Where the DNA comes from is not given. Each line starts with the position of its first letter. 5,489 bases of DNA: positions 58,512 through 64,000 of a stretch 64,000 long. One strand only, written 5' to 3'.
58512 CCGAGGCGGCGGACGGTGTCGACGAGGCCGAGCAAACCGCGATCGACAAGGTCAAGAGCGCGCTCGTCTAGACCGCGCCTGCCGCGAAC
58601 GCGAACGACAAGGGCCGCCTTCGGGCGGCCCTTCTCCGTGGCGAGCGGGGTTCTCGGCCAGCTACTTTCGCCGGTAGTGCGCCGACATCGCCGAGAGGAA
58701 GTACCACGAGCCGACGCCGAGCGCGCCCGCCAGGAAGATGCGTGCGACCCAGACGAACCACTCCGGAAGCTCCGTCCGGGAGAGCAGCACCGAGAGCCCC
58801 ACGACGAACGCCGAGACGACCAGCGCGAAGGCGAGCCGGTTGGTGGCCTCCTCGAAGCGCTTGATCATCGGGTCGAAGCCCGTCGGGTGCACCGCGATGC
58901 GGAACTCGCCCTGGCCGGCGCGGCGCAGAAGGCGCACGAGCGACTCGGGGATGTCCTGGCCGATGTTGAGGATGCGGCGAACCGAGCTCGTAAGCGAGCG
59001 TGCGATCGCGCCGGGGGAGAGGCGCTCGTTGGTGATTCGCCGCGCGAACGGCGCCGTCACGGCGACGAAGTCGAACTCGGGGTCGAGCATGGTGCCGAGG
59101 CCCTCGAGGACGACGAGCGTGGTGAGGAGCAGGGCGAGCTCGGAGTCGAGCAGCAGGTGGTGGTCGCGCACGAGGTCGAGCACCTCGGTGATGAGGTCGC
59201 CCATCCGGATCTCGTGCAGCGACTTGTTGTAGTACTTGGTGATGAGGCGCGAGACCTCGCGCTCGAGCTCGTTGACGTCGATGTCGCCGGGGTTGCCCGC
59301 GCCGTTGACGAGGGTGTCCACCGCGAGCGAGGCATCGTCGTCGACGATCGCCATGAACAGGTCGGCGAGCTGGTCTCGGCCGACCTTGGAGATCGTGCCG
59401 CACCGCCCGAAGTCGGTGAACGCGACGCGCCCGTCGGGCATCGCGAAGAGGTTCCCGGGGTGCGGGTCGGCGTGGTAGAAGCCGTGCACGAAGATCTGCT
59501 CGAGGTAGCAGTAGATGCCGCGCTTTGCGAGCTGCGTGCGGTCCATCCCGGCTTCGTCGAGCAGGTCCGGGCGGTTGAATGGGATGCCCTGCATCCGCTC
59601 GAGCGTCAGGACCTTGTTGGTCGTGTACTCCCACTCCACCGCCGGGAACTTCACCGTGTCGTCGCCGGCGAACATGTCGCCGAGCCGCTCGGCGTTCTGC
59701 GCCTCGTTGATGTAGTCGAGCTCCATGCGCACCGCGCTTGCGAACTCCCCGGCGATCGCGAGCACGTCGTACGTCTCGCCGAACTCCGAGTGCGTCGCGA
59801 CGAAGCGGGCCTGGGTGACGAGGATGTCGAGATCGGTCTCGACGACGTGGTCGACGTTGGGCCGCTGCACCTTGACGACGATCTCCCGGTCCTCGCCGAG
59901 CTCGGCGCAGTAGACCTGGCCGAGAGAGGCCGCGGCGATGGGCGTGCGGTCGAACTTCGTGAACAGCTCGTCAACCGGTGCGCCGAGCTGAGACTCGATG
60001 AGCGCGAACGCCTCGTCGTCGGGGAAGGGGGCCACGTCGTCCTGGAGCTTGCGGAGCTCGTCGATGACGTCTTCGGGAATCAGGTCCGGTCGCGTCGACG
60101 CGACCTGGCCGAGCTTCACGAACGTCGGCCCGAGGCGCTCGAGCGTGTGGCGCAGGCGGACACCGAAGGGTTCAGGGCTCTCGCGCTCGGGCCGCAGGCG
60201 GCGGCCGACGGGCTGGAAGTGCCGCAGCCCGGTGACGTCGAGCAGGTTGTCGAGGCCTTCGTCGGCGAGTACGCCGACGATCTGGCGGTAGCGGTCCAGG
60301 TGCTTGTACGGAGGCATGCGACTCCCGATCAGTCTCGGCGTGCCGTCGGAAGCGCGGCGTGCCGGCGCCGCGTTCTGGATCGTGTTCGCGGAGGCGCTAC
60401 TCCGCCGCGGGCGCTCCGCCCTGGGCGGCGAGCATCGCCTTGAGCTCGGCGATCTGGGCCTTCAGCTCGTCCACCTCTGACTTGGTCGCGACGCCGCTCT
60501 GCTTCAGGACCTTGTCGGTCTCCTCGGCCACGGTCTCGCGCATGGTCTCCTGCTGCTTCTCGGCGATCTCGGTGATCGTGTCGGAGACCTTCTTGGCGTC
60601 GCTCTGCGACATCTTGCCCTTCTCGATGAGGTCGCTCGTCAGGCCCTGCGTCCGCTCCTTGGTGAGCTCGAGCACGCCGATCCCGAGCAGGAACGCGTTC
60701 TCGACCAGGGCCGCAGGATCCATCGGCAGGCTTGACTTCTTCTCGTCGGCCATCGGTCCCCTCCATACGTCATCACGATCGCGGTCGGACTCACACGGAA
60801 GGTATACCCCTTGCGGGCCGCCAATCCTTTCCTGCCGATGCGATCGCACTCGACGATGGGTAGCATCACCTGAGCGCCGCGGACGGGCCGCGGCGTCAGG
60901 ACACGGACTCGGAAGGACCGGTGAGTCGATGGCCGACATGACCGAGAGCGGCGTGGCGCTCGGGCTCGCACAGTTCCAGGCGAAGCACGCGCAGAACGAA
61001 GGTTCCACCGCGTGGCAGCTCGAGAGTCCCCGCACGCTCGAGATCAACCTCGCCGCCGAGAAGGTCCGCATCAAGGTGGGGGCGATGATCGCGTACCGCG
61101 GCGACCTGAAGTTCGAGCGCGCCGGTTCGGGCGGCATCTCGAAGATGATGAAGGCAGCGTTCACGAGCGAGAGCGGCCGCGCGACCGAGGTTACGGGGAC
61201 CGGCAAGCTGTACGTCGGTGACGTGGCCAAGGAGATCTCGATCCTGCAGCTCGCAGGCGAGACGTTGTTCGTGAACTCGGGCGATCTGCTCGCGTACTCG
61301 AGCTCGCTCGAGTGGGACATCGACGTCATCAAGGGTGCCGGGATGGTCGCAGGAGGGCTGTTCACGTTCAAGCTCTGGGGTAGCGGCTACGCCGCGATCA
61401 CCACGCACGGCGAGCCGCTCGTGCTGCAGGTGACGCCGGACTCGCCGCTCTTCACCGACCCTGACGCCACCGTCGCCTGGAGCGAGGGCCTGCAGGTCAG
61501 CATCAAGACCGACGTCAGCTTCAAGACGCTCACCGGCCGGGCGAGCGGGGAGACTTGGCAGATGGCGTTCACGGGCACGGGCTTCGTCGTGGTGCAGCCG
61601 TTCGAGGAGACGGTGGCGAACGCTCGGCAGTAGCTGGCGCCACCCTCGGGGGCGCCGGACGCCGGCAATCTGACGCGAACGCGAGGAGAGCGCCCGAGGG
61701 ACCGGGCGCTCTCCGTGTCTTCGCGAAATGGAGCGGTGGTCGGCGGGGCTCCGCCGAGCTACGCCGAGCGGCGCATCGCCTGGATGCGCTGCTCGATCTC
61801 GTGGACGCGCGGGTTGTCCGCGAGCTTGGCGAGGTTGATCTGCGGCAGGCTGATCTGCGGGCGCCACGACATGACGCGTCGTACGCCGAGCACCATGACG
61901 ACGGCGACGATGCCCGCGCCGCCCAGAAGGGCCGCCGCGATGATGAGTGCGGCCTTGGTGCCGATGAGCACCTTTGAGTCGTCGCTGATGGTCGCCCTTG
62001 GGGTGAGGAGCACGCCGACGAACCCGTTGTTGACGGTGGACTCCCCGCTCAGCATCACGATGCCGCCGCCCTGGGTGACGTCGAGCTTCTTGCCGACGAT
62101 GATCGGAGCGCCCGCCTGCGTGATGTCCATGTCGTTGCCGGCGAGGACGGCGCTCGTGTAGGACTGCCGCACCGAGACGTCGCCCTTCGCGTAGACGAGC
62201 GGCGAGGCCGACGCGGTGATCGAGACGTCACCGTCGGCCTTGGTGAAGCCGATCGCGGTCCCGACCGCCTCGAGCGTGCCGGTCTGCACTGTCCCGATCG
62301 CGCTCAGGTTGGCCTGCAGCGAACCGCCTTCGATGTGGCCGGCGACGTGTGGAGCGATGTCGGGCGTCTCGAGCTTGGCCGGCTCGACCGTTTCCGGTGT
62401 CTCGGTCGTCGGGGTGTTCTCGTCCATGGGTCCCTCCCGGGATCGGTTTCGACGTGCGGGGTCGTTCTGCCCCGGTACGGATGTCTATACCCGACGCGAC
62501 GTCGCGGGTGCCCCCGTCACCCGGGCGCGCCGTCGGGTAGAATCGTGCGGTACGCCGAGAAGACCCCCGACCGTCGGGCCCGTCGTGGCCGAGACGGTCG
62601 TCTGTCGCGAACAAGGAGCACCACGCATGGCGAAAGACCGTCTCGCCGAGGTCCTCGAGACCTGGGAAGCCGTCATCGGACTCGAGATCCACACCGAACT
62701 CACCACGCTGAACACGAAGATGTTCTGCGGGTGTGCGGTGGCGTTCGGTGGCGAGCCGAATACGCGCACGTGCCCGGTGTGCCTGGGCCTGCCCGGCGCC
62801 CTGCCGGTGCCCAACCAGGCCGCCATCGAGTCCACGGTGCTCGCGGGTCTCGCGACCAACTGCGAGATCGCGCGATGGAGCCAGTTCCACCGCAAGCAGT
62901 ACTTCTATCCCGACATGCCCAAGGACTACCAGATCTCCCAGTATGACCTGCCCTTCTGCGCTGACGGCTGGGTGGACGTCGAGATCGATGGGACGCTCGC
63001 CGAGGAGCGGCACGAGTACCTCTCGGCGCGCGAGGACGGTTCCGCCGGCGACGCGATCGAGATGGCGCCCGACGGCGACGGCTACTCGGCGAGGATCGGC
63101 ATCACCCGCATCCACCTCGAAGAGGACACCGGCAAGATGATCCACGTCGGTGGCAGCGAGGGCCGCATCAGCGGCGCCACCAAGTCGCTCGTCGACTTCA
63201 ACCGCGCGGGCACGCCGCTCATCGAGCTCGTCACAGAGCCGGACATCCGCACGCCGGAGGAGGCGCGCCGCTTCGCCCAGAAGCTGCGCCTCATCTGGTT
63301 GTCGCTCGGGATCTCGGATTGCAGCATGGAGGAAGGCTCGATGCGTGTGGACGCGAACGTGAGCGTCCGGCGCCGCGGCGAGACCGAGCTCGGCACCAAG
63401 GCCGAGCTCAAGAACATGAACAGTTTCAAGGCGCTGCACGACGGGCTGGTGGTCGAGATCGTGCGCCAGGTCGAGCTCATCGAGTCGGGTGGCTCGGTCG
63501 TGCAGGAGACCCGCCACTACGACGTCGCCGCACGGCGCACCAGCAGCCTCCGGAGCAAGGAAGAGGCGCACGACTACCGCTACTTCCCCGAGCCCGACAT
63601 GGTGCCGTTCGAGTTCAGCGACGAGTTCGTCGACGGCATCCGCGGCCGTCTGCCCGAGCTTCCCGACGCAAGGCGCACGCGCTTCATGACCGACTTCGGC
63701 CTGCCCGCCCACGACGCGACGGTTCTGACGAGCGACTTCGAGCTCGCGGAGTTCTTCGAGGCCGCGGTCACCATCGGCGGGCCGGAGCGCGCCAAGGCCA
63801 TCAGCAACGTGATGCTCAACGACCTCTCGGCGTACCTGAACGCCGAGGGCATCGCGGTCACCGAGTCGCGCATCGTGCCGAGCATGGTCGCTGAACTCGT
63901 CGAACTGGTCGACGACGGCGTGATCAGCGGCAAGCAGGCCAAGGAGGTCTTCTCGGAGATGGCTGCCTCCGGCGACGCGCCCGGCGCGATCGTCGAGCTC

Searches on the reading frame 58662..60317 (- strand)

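Call 22: search_protein_families(library=pfam, proteins=[window:58662-60317:-], max_evalue=0.001)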
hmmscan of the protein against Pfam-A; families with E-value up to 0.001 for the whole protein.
window:58662-60317:- (551 aa): 1 family
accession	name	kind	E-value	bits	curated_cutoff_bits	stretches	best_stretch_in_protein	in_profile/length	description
PF03109.22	ABC1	-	3.2e-72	243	22.9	1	90-330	1-238/244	ABC1 atypical kinase-like domain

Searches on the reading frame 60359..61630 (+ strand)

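Call 22: search_protein_families(library=pfam, proteins=[window:60359-61630:+], max_evalue=0.001)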
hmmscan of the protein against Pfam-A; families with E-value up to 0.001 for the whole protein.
window:60359-61630:+ (424 aa): 1 family
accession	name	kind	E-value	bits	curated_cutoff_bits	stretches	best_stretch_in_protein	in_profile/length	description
PF01987.23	AIM24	-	9.9e-36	123.8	25.7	1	224-414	8-204/205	Mitochondrial biogenesis AIM24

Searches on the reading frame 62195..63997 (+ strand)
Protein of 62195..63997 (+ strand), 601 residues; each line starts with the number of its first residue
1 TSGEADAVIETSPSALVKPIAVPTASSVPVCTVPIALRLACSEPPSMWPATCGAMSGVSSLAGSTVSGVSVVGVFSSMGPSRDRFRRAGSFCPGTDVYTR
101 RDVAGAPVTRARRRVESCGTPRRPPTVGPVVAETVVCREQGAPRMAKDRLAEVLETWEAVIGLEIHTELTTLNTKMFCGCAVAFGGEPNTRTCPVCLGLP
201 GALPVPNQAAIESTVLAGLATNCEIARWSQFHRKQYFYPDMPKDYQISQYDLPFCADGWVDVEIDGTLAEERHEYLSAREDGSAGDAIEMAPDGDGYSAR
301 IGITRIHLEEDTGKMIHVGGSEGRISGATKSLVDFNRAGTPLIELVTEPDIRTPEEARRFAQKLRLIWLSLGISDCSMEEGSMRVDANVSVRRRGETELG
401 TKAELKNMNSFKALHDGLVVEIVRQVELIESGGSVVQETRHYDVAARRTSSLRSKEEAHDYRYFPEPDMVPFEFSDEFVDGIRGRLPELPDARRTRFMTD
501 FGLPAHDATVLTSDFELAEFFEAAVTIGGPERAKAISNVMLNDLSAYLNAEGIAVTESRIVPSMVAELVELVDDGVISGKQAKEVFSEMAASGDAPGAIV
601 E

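Call 22: search_protein_families(library=pfam, proteins=[window:62195-63997:+], max_evalue=0.001)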
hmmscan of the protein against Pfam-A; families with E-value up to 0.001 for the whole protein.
window:62195-63997:+ (601 aa): 2 families
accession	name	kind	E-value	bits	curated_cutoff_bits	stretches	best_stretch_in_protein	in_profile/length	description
PF02934.20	GatB_N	-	7.8e-108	360.3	23.4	1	160-479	2-276/277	GatB/GatE catalytic domain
PF02637.23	GatB_Yqey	-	1.5e-17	64.2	27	1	519-601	1-81/148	GatB domain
